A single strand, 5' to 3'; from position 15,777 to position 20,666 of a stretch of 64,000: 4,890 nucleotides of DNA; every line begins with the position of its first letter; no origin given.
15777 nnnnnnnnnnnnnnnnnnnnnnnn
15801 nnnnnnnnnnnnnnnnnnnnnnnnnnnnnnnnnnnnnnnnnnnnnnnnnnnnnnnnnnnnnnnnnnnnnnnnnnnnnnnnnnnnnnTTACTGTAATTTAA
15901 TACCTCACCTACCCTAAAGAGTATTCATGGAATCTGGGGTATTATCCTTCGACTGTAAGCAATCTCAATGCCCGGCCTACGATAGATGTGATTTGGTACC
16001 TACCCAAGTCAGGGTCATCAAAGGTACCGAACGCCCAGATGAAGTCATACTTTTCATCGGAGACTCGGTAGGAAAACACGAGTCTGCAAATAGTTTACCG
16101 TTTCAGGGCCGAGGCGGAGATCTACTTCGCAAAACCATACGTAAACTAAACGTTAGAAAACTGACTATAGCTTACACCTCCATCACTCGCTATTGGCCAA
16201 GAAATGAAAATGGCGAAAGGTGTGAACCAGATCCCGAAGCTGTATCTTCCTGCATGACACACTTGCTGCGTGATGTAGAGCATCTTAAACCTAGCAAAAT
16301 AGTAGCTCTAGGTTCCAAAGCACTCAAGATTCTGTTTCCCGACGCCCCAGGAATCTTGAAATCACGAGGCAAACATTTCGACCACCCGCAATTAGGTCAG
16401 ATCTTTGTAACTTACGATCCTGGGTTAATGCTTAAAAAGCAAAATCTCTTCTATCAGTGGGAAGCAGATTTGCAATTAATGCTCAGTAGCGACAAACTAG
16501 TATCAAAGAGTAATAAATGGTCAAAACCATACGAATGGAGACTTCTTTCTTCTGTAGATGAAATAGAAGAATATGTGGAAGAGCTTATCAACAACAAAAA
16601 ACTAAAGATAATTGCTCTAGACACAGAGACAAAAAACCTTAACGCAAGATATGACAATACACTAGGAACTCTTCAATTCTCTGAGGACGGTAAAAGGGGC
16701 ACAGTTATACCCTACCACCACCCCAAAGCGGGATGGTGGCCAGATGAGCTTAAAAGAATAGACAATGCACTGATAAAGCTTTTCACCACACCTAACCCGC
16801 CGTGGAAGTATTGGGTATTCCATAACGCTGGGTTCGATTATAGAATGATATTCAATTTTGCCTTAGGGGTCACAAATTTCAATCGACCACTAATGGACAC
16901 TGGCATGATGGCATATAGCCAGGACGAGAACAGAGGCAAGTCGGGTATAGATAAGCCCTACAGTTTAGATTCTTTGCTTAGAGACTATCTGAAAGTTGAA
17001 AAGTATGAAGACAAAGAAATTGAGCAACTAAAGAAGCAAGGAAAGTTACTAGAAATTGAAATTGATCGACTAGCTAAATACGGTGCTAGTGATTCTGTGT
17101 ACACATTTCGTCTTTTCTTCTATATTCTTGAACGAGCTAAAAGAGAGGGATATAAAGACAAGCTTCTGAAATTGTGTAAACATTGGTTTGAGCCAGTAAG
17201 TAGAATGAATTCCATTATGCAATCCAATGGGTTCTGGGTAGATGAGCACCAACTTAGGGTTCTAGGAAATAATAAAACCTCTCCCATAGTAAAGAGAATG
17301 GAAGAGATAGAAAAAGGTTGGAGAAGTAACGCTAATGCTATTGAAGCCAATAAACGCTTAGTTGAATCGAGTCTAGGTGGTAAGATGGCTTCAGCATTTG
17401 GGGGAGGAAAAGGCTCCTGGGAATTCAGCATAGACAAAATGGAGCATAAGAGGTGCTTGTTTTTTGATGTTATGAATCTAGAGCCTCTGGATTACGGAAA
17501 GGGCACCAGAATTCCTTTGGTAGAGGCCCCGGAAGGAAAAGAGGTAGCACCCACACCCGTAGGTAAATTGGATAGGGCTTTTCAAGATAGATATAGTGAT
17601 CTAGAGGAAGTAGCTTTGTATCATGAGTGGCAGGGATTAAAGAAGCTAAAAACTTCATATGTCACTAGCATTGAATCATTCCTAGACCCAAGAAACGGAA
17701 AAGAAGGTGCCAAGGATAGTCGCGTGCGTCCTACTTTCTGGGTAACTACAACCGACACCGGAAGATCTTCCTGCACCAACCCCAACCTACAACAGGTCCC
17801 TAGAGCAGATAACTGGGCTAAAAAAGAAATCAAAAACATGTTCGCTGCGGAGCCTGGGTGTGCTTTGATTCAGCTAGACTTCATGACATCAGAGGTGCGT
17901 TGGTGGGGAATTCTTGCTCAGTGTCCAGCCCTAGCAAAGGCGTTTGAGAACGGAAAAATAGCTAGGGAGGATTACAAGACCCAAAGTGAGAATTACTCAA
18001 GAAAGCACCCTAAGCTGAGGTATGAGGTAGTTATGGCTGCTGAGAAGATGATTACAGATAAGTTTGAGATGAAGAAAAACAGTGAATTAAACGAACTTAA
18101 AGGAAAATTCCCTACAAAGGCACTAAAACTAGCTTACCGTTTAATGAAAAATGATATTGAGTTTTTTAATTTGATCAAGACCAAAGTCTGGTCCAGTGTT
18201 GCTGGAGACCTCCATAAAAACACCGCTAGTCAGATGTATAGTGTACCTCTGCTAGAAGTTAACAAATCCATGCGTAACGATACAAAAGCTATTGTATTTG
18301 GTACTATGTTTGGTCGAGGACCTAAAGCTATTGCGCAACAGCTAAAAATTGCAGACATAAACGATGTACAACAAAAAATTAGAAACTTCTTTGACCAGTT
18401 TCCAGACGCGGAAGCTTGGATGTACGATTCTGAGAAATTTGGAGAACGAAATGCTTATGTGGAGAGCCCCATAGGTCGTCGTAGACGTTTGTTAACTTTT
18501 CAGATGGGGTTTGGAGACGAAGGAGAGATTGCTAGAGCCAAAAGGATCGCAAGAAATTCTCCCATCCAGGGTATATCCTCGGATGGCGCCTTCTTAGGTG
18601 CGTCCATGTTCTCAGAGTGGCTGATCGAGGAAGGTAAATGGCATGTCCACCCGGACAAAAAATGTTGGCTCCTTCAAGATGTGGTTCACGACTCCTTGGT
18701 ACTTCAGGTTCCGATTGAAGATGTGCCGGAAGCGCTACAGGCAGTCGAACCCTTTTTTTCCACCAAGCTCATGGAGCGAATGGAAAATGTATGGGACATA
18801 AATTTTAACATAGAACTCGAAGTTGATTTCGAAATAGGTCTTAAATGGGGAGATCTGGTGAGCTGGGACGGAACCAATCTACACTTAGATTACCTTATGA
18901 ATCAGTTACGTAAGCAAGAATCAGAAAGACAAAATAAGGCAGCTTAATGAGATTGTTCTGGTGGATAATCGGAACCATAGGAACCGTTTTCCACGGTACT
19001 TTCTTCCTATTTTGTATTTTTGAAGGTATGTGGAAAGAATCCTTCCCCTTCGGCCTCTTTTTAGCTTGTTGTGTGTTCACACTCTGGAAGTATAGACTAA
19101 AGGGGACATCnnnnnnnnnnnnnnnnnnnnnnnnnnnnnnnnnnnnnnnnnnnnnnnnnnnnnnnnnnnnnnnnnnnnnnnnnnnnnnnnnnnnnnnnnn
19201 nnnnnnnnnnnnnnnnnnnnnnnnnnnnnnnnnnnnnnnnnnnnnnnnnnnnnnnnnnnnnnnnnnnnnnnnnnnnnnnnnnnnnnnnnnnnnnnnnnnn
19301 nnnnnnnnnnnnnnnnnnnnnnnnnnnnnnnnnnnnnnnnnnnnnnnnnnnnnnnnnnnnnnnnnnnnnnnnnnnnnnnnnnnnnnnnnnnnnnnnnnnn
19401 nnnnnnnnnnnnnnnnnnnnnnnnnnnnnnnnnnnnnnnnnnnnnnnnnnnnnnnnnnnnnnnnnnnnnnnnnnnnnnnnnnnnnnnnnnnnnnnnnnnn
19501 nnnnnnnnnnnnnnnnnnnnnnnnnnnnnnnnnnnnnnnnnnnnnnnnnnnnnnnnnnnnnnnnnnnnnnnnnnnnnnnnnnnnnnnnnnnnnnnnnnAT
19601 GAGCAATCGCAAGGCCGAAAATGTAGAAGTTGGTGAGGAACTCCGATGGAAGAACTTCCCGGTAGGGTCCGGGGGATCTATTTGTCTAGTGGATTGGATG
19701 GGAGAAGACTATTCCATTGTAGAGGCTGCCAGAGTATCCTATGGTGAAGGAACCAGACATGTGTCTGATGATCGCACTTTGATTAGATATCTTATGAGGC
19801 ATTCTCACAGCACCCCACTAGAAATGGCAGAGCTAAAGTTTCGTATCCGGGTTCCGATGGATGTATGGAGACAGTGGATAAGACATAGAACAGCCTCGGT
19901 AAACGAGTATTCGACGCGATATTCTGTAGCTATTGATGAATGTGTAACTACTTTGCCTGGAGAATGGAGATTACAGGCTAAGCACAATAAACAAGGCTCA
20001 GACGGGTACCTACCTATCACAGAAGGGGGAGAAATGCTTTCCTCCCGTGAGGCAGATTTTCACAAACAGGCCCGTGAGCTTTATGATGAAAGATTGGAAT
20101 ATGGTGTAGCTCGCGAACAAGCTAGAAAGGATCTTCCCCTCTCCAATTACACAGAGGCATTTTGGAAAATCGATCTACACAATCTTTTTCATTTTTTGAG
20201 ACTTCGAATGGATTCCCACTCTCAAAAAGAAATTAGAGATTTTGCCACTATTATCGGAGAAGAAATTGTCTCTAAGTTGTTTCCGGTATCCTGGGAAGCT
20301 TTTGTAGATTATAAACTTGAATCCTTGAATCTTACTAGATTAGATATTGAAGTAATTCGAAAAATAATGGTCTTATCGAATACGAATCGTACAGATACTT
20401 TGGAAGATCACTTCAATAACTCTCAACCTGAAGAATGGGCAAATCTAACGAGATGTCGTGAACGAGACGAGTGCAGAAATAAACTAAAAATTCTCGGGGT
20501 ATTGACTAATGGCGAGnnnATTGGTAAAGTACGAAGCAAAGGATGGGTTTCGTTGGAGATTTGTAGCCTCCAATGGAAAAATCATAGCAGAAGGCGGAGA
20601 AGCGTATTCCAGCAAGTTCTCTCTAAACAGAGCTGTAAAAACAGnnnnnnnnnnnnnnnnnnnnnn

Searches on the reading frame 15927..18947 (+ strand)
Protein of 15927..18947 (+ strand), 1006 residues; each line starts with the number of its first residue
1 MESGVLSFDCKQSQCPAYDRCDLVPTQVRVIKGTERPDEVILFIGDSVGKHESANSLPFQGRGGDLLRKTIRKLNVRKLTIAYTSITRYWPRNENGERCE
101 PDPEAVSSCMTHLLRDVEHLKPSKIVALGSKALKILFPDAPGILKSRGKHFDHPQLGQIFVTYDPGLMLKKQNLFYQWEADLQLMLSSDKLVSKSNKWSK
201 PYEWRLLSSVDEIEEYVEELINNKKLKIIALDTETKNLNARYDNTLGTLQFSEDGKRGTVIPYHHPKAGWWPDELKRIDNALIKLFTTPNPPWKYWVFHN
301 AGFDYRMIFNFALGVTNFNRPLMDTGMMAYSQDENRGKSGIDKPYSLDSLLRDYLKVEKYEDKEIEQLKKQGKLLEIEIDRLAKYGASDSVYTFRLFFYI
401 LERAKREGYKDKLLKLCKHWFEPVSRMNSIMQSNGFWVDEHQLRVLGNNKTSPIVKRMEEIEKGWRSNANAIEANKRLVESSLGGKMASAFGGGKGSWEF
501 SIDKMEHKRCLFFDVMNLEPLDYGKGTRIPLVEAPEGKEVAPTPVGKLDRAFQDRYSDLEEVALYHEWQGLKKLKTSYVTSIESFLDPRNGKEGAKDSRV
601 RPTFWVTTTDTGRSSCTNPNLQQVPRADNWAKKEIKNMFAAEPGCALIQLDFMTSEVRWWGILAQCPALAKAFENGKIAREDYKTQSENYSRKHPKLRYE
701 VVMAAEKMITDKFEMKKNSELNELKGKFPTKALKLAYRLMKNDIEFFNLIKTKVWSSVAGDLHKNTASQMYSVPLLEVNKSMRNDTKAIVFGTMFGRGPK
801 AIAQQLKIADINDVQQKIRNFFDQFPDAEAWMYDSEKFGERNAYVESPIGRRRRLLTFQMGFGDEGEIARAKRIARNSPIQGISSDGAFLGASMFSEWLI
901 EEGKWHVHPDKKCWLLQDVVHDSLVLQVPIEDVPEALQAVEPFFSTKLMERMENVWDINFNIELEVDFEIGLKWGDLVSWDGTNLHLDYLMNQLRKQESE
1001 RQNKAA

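Call 60: search_protein_families(library=phrogs, proteins=[window:15927-18944:+], max_evalue=0.00001)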
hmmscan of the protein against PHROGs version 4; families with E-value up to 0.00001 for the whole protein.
window:15927-18944:+ (1006 aa): 4 families
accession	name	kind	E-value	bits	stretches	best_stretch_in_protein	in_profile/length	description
phrog_17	-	DNA, RNA and nucleotide metabolism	1.1e-96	326.2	2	38-676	479-1036/1445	DNA polymerase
phrog_2573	-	DNA, RNA and nucleotide metabolism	2.1e-23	84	1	761-985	50-285/336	DNA polymerase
phrog_5995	-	DNA, RNA and nucleotide metabolism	3.8e-18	66.9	1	790-991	1-192/236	DNA polymerase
phrog_12241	-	DNA, RNA and nucleotide metabolism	7.8e-12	45.9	1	199-635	96-499/502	DNA polymerase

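Call 84: search_dna_similar(query=window:15927-18947:+, collection=phages, mode=protein, max_rows=8)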
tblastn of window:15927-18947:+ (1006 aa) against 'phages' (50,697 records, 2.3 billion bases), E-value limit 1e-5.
Records with a match: 1885; places in all: 1886; records where one place covers at least 80% of the query: 28.
Best place of each record, by identity: <60% 1885.
By first word of the organism name: Vibrio 363; Staphylococcus 288; Salmonella 272; Bacillus 144; Escherichia 133; Enterococcus 115; Klebsiella 96; Gordonia 68; Listeria 67; Erwinia 50; and 52 more.
By host as written in the record: - 452; Staphylococcus aureus 95; Listeria monocytogenes 48; Erwinia amylovora 44; Escherichia coli 44; Salmonella enterica subsp. enterica serovar Enteritidis PT1 39; Vibrio harveyi BAA-1116 36; Gordonia rubripertincta NRRL B-16540 33; and 406 more.
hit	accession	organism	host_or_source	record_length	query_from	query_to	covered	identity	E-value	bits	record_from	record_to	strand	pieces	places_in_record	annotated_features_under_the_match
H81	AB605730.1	Bacillus phage SP-10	-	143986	15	978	96%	25.9%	1e-19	193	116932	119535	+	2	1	DNA polymerase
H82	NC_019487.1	Bacillus phage SP-10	-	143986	15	978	96%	25.9%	1e-19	193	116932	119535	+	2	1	DNA polymerase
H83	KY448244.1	Erwinia phage vB_EamM_Yoloswag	Erwinia amylovora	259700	28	1000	97%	25.4%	4e-53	209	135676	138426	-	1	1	putative DNA polymerase I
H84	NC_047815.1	Erwinia phage vB_EamM_Yoloswag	Erwinia amylovora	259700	28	1000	97%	25.4%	4e-53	209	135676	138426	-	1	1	putative DNA polymerase I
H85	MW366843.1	Erwinia phage pEa_SNUABM_5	Erwinia amylovora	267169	28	981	95%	25.9%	5e-56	219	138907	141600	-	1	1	putative DNA polymerase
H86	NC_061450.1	Erwinia phage pEa_SNUABM_5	Erwinia amylovora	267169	28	981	95%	25.9%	5e-56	219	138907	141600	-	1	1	putative DNA polymerase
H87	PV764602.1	Xanthomonas phage PhiXhv-15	Xanthomonas hortorum pv. vitians ...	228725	100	1005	90%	26.1%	5e-57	221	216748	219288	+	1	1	DNA polymerase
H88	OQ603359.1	Erwinia phage Ep032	Erwinia sp. YA1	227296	100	1005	90%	26.0%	3e-57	223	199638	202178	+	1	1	record has no annotation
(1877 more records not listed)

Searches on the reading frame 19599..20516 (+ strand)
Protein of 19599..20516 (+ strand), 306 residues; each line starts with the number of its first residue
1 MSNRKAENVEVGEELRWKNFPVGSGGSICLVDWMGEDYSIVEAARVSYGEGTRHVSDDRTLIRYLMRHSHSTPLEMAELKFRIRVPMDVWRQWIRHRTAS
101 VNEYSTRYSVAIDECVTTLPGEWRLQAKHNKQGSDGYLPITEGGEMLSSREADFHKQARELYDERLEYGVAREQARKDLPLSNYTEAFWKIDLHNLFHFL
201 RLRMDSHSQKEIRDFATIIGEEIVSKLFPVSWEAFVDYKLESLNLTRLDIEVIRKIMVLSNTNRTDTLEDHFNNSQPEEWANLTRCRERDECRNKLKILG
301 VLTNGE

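Call 60: search_protein_families(library=phrogs, proteins=[window:19599-20516:+], max_evalue=0.00001)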
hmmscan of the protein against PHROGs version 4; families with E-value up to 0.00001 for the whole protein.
window:19599-20516:+ (306 aa): 3 families
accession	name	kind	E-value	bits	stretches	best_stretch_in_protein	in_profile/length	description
phrog_85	-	DNA, RNA and nucleotide metabolism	2.3e-52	179.6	1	28-241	373-589/866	thymidylate synthase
phrog_10644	-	DNA, RNA and nucleotide metabolism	2.1e-17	64.7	1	91-234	13-153/160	thymidylate synthase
phrog_28804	-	DNA, RNA and nucleotide metabolism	9.8e-13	49.3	1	160-235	12-85/91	thymidylate synthase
